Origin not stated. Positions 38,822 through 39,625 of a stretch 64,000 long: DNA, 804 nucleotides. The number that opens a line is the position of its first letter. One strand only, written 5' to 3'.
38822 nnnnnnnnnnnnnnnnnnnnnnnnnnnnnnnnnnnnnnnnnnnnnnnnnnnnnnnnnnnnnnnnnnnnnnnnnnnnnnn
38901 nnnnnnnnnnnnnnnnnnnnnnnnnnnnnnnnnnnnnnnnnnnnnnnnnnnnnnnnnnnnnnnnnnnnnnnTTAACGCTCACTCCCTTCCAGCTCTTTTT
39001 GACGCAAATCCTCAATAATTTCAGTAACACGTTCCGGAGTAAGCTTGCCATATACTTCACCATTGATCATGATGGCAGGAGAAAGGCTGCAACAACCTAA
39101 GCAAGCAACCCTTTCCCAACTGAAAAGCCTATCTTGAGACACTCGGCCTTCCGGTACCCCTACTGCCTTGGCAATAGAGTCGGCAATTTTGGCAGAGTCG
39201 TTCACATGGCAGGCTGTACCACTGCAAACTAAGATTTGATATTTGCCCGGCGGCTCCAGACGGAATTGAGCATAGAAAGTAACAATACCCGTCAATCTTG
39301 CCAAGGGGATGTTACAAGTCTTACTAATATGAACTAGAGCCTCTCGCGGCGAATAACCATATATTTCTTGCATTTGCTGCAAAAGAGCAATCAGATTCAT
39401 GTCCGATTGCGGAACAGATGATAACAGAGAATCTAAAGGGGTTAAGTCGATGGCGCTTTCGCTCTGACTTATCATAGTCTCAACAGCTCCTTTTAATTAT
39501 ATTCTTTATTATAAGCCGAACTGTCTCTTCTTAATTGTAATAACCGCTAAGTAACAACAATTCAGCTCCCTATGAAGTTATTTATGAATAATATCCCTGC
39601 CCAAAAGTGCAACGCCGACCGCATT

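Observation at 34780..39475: Three-subunit HydABC-type complex with bifurcation signatures but an NADPH-flavin domain instead of a catalytic metal site (Stn/NfnABC-like transhydrogenase)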

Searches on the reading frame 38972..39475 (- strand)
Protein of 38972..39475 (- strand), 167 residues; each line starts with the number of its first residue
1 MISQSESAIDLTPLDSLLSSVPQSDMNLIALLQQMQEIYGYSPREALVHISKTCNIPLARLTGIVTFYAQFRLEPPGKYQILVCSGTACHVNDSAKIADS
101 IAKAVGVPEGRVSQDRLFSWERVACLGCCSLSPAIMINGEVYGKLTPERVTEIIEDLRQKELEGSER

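Call 3: search_protein_families(library=pfam, proteins=[window:38972-39475:-], max_evalue=0.01)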
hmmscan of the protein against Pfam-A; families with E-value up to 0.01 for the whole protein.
window:38972-39475:- (167 aa): 2 families
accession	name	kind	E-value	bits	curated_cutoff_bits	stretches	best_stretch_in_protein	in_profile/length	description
PF01257.25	2Fe-2S_thioredx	-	2e-45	154.6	24.8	1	16-157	3-144/145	Thioredoxin-like [2Fe-2S] ferredoxin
PF13489.12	Methyltransf_23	-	0.002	18.3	27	1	28-112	37-114/164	Methyltransferase domain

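Call 4: search_protein_families(library=ncbifam, proteins=[window:38972-39475:-], max_evalue=0.01)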
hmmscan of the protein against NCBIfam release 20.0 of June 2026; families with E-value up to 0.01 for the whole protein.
window:38972-39475:- (167 aa): 10 families
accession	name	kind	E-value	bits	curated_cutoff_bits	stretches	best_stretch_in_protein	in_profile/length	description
NF005722.0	PRK07539.1-2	equivalog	5.7e-37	127.2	141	1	19-156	18-155/157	NADH-quinone oxidoreductase subunit NuoE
NF005747.0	PRK07571.1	equivalog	1.1e-35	122.8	224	1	23-160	34-171/173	bidirectional hydrogenase complex protein HoxE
NF004638.0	PRK05988.1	equivalog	4.2e-33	114.4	198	1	12-158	12-158/159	formate dehydrogenase subunit gamma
TIGR01958.1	nuoE_fam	subfamily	9.4e-32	110.2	142.4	1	26-157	16-147/148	NADH-quinone oxidoreductase subunit NuoE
NF005725.0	PRK07539.1-5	equivalog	9.3e-27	93.8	220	1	27-159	40-173/174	NADH-quinone oxidoreductase subunit NuoE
NF005724.0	PRK07539.1-4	equivalog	4.1e-26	92.3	280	1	27-159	41-174/240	NADH-quinone oxidoreductase subunit NuoE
NF005721.0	PRK07539.1-1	equivalog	5.2e-25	88.3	308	1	17-162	37-182/292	NADH-quinone oxidoreductase subunit NuoE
NF009040.0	PRK12373.1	equivalog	2e-22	80.5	514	1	27-158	38-170/400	NADH-quinone oxidoreductase subunit E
NF005723.0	PRK07539.1-3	equivalog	3.2e-17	62.8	226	1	25-158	23-157/158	NADH-quinone oxidoreductase subunit NuoE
NF041612.1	fdxn_Clost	equivalog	0.0012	19.4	150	1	78-156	5-89/102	2Fe-2S ferredoxin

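Call 7: search_solved_structures(query=window:38972-39475:-)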
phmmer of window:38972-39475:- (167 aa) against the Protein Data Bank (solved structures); distinct sequences matched with E-value up to 0.001: 55.
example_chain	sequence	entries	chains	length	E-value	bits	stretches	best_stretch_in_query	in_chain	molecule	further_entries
9n5u_C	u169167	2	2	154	7.1e-49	168.9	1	25-162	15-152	NfnC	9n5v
9bov_C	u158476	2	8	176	6e-47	162.7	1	7-161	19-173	NADH dehydrogenase (Ubiquinone), 24 kDa subunit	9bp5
8oh5_A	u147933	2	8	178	4.8e-44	153.2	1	8-163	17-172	NAD-dependent formate dehydrogenase gamma subunit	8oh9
7p5h_C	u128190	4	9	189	4.6e-42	146.8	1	17-164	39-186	Fe-hydrogenase, subunit gamma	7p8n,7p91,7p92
8a6t_C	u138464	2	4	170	1.6e-40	141.8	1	13-162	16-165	Electron bifurcating hydrogenase subunit HydC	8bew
7t2r_C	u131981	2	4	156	1.3e-34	122.6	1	26-155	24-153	NiFe hydrogenase subunit C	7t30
7q4v_C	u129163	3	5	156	1.3e-29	106.4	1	28-155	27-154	Iron hydrogenase HydC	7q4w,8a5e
9mqx_C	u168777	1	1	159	6.1e-27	97.7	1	20-158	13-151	NADH:ubiquinone oxidoreductase 24 kD subunit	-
7zd6_2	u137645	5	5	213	1.2e-23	86.9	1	27-159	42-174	NADH dehydrogenase [ubiquinone] flavoprotein 2, mitochondrial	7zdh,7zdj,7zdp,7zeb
9w2u_E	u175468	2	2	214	1.3e-23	86.9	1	27-159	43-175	NADH dehydrogenase [ubiquinone] flavoprotein 2, mitochondrial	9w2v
5ldw_E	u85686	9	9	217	1.3e-23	86.9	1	27-159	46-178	NADH dehydrogenase [ubiquinone] flavoprotein 2, mitochondrial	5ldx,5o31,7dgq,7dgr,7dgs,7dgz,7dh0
5lnk_2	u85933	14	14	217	1.3e-23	86.8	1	27-159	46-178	Mitochondrial complex I, 24 kDa subunit | NADH dehydrogenase [ubiquinone] flavoprotein 2, mitochondrial | NDUFV2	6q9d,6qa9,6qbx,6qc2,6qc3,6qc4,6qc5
8uca_V2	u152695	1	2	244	1.4e-23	86.7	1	28-159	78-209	NADH dehydrogenase [ubiquinone] flavoprotein 2, mitochondrial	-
7ak5_E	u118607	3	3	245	1.4e-23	86.7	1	28-159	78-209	NADH dehydrogenase [ubiquinone] flavoprotein 2, mitochondrial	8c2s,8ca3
7v2c_O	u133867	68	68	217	1.5e-23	86.7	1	28-159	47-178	NADH dehydrogenase [ubiquinone] flavoprotein 2, mitochondrial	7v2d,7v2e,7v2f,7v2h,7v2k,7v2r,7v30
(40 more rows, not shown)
